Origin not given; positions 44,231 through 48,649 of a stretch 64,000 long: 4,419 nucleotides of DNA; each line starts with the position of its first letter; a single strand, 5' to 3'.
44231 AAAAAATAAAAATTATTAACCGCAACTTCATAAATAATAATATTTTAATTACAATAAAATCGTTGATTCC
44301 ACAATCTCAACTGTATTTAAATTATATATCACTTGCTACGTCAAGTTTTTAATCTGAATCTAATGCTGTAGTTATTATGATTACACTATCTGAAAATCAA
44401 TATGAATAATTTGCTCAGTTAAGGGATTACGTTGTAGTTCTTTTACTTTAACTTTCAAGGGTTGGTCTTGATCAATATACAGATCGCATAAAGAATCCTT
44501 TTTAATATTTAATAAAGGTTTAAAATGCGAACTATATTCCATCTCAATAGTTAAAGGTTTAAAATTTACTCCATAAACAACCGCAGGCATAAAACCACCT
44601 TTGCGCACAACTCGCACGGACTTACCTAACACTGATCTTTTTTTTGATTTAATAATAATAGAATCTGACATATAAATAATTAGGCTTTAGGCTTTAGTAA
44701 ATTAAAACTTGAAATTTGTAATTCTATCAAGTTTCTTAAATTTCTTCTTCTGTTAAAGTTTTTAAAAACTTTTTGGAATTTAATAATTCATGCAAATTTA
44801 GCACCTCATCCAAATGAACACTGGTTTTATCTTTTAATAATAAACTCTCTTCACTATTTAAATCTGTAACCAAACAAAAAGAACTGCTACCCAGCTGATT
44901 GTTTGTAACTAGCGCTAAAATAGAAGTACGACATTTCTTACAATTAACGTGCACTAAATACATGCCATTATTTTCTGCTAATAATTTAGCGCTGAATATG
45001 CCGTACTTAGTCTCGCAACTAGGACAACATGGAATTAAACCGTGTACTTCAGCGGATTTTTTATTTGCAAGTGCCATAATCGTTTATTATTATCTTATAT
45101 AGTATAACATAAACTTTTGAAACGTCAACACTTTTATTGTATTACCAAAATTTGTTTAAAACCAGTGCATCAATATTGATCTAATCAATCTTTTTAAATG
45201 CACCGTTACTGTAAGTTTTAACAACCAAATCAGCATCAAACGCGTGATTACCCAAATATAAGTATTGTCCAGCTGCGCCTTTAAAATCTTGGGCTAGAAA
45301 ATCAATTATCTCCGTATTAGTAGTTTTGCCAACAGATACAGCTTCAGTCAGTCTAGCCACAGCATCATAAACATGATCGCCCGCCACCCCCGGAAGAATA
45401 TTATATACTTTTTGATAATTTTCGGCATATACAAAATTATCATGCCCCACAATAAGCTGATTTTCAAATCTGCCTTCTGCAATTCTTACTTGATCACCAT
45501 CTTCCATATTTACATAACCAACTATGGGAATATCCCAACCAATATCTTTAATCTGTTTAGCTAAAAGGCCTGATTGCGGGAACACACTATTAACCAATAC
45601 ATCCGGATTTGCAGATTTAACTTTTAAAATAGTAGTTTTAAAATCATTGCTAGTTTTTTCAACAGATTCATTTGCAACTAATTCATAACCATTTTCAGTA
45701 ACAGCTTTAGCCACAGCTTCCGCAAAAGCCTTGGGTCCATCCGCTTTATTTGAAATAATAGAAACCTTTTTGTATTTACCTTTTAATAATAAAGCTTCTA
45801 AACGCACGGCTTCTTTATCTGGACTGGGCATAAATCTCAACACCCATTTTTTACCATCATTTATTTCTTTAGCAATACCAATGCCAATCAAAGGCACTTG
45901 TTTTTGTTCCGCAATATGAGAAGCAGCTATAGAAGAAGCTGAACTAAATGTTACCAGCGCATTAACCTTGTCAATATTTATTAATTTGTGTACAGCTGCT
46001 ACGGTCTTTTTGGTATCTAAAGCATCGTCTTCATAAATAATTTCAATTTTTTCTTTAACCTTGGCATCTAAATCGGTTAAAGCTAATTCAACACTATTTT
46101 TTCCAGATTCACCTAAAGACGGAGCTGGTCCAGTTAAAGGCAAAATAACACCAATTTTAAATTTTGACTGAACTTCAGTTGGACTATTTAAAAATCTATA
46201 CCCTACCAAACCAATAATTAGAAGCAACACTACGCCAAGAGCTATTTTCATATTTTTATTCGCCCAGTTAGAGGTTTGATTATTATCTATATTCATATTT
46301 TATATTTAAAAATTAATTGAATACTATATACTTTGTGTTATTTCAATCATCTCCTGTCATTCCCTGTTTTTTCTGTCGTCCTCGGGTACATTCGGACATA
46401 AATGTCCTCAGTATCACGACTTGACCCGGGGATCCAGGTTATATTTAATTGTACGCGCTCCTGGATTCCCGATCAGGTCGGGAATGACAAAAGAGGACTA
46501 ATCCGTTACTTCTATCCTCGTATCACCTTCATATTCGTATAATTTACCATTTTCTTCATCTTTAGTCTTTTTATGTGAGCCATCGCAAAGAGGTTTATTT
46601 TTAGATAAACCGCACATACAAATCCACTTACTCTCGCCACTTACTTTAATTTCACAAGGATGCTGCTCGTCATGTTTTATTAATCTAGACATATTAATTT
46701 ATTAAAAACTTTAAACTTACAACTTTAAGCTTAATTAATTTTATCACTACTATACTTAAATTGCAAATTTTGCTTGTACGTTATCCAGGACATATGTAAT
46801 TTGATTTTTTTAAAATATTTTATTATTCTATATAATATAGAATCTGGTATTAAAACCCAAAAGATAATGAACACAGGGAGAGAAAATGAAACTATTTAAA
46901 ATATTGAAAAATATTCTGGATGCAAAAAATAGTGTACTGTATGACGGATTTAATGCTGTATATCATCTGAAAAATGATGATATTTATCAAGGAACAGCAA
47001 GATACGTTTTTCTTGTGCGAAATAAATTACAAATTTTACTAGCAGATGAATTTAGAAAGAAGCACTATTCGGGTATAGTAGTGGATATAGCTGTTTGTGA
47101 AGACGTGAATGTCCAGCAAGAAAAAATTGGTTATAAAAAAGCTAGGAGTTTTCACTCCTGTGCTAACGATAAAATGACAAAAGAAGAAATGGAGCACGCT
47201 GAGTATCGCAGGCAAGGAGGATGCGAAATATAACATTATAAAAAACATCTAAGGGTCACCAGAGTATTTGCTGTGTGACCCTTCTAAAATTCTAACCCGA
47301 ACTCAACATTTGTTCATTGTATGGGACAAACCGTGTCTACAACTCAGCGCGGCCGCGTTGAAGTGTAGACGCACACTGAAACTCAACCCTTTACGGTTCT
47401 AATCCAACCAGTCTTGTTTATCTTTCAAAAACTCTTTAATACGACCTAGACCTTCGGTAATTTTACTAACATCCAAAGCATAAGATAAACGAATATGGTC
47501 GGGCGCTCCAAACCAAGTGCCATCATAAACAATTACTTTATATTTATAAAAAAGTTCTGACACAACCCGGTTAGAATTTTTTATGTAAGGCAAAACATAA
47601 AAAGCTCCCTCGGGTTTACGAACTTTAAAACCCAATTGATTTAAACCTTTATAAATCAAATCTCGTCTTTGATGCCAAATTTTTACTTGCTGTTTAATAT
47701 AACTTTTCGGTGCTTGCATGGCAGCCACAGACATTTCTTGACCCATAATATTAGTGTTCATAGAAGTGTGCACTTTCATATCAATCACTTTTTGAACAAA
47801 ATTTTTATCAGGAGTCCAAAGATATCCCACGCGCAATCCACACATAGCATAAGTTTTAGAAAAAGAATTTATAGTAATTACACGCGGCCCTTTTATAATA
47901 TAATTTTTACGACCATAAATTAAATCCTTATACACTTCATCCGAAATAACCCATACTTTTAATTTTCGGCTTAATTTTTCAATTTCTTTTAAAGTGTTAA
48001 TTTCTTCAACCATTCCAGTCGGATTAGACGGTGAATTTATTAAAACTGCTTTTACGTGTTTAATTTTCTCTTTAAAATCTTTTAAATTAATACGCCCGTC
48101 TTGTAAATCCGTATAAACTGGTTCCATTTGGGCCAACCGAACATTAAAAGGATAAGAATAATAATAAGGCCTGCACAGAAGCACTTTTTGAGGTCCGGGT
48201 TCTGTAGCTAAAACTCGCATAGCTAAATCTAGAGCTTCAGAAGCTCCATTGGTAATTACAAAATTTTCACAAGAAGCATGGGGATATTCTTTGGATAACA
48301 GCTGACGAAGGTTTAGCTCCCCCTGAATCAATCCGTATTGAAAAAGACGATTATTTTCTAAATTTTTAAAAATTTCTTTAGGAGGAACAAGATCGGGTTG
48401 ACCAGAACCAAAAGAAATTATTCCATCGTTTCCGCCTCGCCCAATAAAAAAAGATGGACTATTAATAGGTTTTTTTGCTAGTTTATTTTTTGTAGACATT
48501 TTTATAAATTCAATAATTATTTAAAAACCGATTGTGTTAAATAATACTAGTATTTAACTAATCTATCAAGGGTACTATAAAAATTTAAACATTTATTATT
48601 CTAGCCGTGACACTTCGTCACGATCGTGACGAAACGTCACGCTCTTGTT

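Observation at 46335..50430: Compositionally foreign patch with orphan 482-aa and 115-aa proteins, a CDGSH Fe-S protein, and repeat boundaries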

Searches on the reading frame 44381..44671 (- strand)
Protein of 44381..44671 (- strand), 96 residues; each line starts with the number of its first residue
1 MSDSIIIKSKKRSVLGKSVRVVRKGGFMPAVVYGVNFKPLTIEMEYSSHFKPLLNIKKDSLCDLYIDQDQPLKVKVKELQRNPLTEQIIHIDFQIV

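Call 5: search_protein_families(library=pfam, proteins=[window:44381-44671:-], max_evalue=0.1)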
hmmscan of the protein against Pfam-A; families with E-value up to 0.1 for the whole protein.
window:44381-44671:- (96 aa): 1 family
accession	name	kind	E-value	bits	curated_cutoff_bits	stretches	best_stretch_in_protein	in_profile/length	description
PF01386.24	Ribosomal_L25p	-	2.2e-15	57.3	23.6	1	8-93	2-82/82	Ribosomal L25p family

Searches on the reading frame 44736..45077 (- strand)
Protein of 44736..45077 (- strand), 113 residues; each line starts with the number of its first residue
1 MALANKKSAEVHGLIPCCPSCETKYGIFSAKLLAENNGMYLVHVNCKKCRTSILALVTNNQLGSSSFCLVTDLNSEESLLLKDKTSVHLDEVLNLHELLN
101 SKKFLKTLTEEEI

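Call 5: search_protein_families(library=pfam, proteins=[window:44736-45077:-], max_evalue=0.1)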
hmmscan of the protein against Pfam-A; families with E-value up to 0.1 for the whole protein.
window:44736-45077:- (113 aa): 2 families
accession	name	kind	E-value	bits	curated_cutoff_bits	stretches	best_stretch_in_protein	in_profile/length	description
PF13717.11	Zn_ribbon_4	-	0.0009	19.6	30.3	1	18-53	5-35/36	zinc-ribbon domain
PF11682.14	Zn_ribbon_11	-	0.089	12.9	24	0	17-30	20-31/37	Probable zinc-ribbon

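Call 8: search_protein_families(library=padloc, proteins=[window:44736-45077:-], max_evalue=0.1)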
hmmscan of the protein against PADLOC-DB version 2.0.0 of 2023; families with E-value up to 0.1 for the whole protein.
window:44736-45077:- (113 aa): 1 family
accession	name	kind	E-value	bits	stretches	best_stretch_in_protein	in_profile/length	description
PDLC04792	PDC-S01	-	0.027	11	1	34-106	40-109/452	-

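Call 9: search_protein_families(library=phrogs, proteins=[window:44736-45077:-], max_evalue=0.1)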
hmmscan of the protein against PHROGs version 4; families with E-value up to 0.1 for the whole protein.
window:44736-45077:- (113 aa): 1 family
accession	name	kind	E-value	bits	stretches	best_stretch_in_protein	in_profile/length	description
phrog_8845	-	unknown function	0.02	15.7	1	11-26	16-31/49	-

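Call 90: search_protein_families(library=ncbifam, proteins=[window:44739-45077:-], max_evalue=0.01)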
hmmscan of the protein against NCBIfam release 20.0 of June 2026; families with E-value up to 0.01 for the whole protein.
window:44739-45077:- (113 aa): 1 family
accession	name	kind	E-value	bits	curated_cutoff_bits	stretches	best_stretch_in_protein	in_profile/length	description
TIGR02098.1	MJ0042_CXXC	domain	5.4e-06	26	20.9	1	18-55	5-37/38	MJ0042-type zinc finger domain-containing protein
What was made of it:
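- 44736..45077 (-): 113-aa zinc-ribbon protein; left anchor of the conserved order RodA - Zn-ribbon - L25 - S8 peptidase. TIGR02098 matches (call 90).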

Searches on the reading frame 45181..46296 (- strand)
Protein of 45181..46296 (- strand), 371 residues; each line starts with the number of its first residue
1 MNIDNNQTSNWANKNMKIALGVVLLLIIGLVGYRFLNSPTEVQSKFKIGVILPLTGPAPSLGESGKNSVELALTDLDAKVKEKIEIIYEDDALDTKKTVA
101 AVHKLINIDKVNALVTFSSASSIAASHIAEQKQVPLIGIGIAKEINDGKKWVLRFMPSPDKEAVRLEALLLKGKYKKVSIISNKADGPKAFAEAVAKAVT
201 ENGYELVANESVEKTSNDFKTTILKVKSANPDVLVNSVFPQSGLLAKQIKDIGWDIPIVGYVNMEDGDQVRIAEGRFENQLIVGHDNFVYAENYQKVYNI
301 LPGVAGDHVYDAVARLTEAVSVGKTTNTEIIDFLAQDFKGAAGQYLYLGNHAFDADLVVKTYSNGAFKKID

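Call 5: search_protein_families(library=pfam, proteins=[window:45181-46296:-], max_evalue=0.1)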
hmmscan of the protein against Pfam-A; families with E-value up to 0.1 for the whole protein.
window:45181-46296:- (371 aa): 3 families
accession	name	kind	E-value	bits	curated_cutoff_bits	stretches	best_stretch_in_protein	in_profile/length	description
PF13458.12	Peripla_BP_6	-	3.7e-36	125.9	31.7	1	46-273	2-236/343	Periplasmic binding protein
PF01094.35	ANF_receptor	-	1.2e-12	48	25.4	1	67-235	4-182/353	Receptor family ligand binding region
PF13433.12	Peripla_BP_5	-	3.8e-08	33.2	27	1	47-241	2-199/363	Periplasmic binding protein domain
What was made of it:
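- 45181..46296 (-): 371-aa periplasmic solute-binding protein (Peripla_BP_6); native composition; part of the lineage-specific block. PF13458 at 3.7e-36 (call 5).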

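Call 90: search_protein_families(library=ncbifam, proteins=[window:45184-46296:-], max_evalue=0.01)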
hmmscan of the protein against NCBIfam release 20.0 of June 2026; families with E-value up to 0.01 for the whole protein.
window:45184-46296:- (371 aa): 5 families
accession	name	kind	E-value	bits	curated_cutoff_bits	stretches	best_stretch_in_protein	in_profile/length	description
NF011933.0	PRK15404.1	subfamily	6.8e-20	71.5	477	1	41-322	22-317/370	high-affinity branched-chain amino acid ABC transporter substrate-binding protein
TIGR03669.1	urea_ABC_arch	equivalog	1.2e-07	31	494.8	1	47-267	2-226/375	urea ABC transporter substrate-binding protein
TIGR03407.1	urea_ABC_UrtA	exception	5.3e-07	28.9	492.75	1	47-255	2-217/361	urea ABC transporter substrate-binding protein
NF033105.1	bla_subclass_B3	equivalog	0.0019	17.5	240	1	194-248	167-222/257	subclass B3 metallo-beta-lactamase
TIGR03863.1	PQQ_ABC_bind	subfamily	0.0021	17.1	413.6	1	89-218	38-171/347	ABC transporter, substrate binding protein, PQQ-dependent alcohol dehydrogenase system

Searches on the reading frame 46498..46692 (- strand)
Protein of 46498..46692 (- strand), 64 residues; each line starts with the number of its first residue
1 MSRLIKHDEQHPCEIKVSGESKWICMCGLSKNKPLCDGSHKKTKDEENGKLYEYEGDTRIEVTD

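Call 5: search_protein_families(library=pfam, proteins=[window:46498-46692:-], max_evalue=0.1)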
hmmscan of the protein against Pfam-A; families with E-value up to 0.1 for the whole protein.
window:46498-46692:- (64 aa): 1 family
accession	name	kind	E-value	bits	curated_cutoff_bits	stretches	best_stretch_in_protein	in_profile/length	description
PF09360.15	zf-CDGSH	-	1.5e-09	38.4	29.5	1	10-41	17-48/48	Iron-binding zinc finger CDGSH type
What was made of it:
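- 46498..46692 (-): 64-aa CDGSH-type 2Fe-2S protein; native composition. PF09360 at 1.5e-09, 38.4 bits against cut-off 29.5 (call 5).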

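Call 8: search_protein_families(library=padloc, proteins=[window:46498-46692:-], max_evalue=0.1)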
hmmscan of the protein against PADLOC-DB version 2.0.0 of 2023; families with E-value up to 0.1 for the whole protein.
window:46498-46692:- (64 aa): 0 families

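Call 9: search_protein_families(library=phrogs, proteins=[window:46498-46692:-], max_evalue=0.1)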
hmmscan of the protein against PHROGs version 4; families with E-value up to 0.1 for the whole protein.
window:46498-46692:- (64 aa): 0 families

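Call 90: search_protein_families(library=ncbifam, proteins=[window:46501-46692:-], max_evalue=0.01)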
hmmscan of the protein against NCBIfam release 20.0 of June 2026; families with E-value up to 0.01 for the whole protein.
window:46501-46692:- (64 aa): 0 families

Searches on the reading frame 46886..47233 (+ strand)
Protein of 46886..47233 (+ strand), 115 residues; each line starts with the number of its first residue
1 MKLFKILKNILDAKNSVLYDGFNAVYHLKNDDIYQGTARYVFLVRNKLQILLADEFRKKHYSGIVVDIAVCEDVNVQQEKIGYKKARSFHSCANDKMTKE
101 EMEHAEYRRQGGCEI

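Call 5: search_protein_families(library=pfam, proteins=[window:46886-47233:+], max_evalue=0.1)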
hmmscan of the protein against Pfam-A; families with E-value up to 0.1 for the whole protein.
window:46886-47233:+ (115 aa): 2 families
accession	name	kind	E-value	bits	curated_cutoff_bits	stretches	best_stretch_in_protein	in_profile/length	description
PF12461.13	DUF3688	-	0.034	13.1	25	1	6-84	460-544/692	Spiroplasma phage ORF1-like family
PF25691.1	BW3TFN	-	0.089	13.2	27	0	78-108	49-80/174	Baseplate wedge 3 tail fiber network component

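Call 8: search_protein_families(library=padloc, proteins=[window:46886-47233:+], max_evalue=0.1)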
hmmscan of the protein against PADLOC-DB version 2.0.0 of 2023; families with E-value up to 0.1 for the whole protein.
window:46886-47233:+ (115 aa): 0 families

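Call 9: search_protein_families(library=phrogs, proteins=[window:46886-47233:+], max_evalue=0.1)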
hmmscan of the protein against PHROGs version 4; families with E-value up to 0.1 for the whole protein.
window:46886-47233:+ (115 aa): 2 families
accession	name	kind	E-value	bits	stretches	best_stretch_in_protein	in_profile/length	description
phrog_31173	-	unknown function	0.034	15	1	20-102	18-96/153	-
phrog_14641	-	unknown function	0.053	14.1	1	6-83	165-248/297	-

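Call 20: find_homologous_proteins(query=window:46886-47230:+, max_evalue=0.01)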
Query window:46886-47230:+ (115 aa): 1 proteins with E <= 0.01 among 4 candidates.
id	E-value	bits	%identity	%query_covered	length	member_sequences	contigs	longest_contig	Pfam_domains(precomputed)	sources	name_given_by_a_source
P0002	1.8e-70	252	100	100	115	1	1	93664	-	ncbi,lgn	-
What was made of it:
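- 46886..47233 (+): 115-aa orphan ORF; native codon usage; own promoter-like site and terminator. Only a self-hit among 5.8 billion proteins (call 20).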

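Call 89: search_solved_structures(query=window:46886-47230:+, max_evalue=10)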
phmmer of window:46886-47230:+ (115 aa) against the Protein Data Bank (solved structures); distinct sequences matched with E-value up to 10: 1.
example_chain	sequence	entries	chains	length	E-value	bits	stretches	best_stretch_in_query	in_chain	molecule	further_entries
9gk2_G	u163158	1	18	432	1.2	12.8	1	32-107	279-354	PS2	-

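Call 90: search_protein_families(library=ncbifam, proteins=[window:46886-47230:+], max_evalue=0.01)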
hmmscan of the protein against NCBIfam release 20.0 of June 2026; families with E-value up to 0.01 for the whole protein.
window:46886-47230:+ (115 aa): 0 families

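Call 91: search_dna_similar(query=window:46886-47230:+, collection=phages, mode=protein, max_evalue=1)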
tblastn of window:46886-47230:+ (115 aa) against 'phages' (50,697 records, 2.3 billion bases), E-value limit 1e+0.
No match.

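Call 120: find_related_loci(query=window:46886-47230:+, collection=viral_contigs, flank=10000)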
Query window:46886-47230:+ (115 aa) in viral_contigs; peptide patterns used: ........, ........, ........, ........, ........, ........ (x = any residue, [..] = any of these).
56 stretches matched a pattern, but none encodes a relative of the query by tblastn (E <= 1e-3).
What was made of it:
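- Tried and rejected: The 115-aa protein gave no hit in phages or IMG/VR (calls 91, 120).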

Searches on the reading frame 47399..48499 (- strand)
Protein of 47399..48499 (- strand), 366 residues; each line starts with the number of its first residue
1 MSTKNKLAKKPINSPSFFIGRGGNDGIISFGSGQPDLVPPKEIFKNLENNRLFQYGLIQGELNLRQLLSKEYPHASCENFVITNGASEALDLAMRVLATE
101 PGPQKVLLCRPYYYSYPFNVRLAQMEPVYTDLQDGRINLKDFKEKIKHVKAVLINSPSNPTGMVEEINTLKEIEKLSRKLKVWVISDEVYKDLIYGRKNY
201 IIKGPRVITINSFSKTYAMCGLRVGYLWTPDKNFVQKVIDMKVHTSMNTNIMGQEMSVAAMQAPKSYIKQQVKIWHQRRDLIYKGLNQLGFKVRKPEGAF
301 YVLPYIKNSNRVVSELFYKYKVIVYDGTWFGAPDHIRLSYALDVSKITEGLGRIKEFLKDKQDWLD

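Call 5: search_protein_families(library=pfam, proteins=[window:47399-48499:-], max_evalue=0.1)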
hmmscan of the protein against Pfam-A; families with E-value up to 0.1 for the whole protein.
window:47399-48499:- (366 aa): 4 families
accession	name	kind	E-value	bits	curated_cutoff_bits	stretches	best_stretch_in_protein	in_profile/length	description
PF00155.27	Aminotran_1_2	-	2.6e-53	182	19.7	1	27-354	3-361/361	Aminotransferase class I and II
PF01041.23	DegT_DnrJ_EryC1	-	0.0027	17.4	19.8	1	80-254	42-218/360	DegT/DnrJ/EryC1/StrS aminotransferase family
PF00266.25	Aminotran_5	-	0.041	13.3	21.5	1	130-187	120-175/371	Aminotransferase class-V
PF01053.26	Cys_Met_Meta_PP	-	0.064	12.2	27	0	127-189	116-175/381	Cys/Met metabolism PLP-dependent enzyme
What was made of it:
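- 47399..48499 (-): 366-aa class I/II PLP aminotransferase; native composition. PF00155 at 2.6e-53 (call 5).
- Checked: Class I/II aminotransferase at 47399-48499 (-) (PF00155, 2.6e-53; call 5).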

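Call 23: list_cluster_members(proteins=[P0001, P0002, window:47399-48496:-, window:50502-51605:-, window:46498-46689:-, window:51613-52443:-, window:44736-45074:-, window:45181-46293:-])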
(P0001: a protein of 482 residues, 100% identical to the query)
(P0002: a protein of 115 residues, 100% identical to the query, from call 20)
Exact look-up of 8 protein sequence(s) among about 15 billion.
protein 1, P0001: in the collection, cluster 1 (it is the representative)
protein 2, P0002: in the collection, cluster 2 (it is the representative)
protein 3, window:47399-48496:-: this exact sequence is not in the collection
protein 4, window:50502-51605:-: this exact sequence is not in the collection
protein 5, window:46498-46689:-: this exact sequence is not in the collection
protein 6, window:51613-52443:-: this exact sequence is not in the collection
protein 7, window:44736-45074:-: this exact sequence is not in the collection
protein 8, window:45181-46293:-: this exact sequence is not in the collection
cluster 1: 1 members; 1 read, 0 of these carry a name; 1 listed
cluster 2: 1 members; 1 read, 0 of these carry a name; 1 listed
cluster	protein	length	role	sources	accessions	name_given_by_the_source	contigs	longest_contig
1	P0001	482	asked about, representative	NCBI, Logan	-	-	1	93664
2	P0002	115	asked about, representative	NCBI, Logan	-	-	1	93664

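Call 25: find_related_loci(query=window:47402-48499:-, collection=metagenome_contigs, flank=10000)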
Query window:47402-48499:- (366 aa) in metagenome_contigs; peptide patterns used: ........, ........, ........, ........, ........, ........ (x = any residue, [..] = any of these).
482 stretches matched a pattern, but none encodes a relative of the query by tblastn (E <= 1e-3).
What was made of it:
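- Tried and rejected: A metagenome scan with the aminotransferase found nothing (call 25).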

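Call 90: search_protein_families(library=ncbifam, proteins=[window:47402-48499:-], max_evalue=0.01)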
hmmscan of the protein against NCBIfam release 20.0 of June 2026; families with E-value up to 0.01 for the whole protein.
window:47402-48499:- (366 aa): 71 families (the best 25 are shown)
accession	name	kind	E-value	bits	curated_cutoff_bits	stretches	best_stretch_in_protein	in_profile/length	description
NF041364.1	GntC_guanitoxin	equivalog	1.1e-60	205.4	415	1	29-357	2-356/356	guanitoxin biosynthesis PLP-dependent (S)-gamma-hydroxy-L-arginine cyclodehydratase GntC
NF041091.1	asp_aminotase_Arch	equivalog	1.3e-58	198.7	550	1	24-359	27-376/376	aspartate aminotransferase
NF005817.0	PRK07683.1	equivalog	1.6e-53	181.8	575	1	24-362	27-385/387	aminotransferase A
NF005744.0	PRK07568.1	subfamily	1.2e-50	172.5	389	1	27-313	32-335/398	pyridoxal phosphate-dependent aminotransferase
NF005816.0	PRK07682.1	equivalog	3.6e-50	170.7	620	1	17-362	21-387/390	aminotransferase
NF005305.0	PRK06836.1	equivalog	6.2e-49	167.3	376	1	23-359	32-392/396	pyridoxal phosphate-dependent aminotransferase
NF005588.0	PRK07309.1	equivalog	5.8e-47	160.4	576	1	26-362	31-390/391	pyridoxal phosphate-dependent aminotransferase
NF006230.0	PRK08363.1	equivalog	2.9e-42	144.9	534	1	53-361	64-395/398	alanine aminotransferase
NF004770.0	PRK06108.1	subfamily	1.7e-41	142.4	422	1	23-360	34-394/396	pyridoxal phosphate-dependent aminotransferase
NF004621.0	PRK05957.1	equivalog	3.4e-40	138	498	1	24-359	26-384/389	pyridoxal phosphate-dependent aminotransferase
TIGR03540.1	DapC_direct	equivalog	1.1e-37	129.9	593.25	1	27-356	31-382/383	LL-diaminopimelate aminotransferase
NF006756.0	PRK09276.1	subfamily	1.3e-37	129.6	507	1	26-356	32-384/387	LL-diaminopimelate aminotransferase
NF006229.0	PRK08361.1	equivalog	3.9e-37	128.2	624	1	26-359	34-389/391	aspartate aminotransferase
NF004975.0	PRK06348.1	equivalog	1e-36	126.8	549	1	25-356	29-381/384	pyridoxal phosphate-dependent aminotransferase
NF005601.0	PRK07337.1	equivalog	2.4e-36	125.7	496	1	25-358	35-392/394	pyridoxal phosphate-dependent aminotransferase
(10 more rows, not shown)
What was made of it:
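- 47399..48499 (-): NCBIfam aspartate/aromatic aminotransferase-type hits, all below equivalog cut-offs (call 90).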
